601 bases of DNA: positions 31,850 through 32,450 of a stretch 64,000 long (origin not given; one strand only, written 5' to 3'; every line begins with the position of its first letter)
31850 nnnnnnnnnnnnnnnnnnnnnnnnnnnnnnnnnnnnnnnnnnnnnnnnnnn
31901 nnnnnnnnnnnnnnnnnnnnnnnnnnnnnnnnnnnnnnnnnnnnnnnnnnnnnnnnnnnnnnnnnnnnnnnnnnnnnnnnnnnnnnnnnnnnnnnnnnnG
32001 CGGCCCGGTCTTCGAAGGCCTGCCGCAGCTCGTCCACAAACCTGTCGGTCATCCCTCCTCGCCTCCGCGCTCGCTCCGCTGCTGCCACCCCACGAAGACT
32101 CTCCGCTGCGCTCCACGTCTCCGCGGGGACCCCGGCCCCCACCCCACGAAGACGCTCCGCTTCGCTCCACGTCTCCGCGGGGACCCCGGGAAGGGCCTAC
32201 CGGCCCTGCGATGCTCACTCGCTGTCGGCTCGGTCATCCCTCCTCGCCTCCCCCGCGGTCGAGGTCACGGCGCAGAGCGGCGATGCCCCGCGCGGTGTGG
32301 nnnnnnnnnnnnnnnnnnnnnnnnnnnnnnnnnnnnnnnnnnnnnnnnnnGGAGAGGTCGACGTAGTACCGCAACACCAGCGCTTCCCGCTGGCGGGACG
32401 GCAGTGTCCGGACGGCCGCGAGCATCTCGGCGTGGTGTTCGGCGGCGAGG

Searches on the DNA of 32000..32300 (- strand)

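Call 57: search_rna_families(source=window, start=32000, end=32300, threshold=evalue, max_evalue=10)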
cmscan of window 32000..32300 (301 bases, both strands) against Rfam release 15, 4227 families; matches with E-value up to 10: 1.
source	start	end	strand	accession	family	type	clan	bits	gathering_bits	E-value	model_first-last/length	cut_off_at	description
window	32192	32207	+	RF01716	PhotoRC-I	Cis-reg;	-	9.7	45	6.2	5-20/44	no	PhotoRC-I RNA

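Call 59: search_dna_similar(query=window:32040-32245:-, collection=plasmids, mode=distant, max_evalue=0.001, max_rows=25)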
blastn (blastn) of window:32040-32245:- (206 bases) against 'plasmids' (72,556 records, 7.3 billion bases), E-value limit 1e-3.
No match.

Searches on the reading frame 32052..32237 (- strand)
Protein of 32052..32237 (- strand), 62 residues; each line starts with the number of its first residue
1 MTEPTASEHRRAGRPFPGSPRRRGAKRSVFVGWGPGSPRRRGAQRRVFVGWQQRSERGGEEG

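Call 80: search_protein_families(library=ncbifam, proteins=[window:32052-32237:-], max_evalue=1)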
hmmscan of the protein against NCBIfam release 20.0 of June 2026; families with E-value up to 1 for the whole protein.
seq(62 aa): 0 families

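Call 81: search_protein_families(library=pfam, proteins=[window:32052-32237:-], max_evalue=1)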
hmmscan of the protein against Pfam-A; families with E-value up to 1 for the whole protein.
seq(62 aa): 0 families
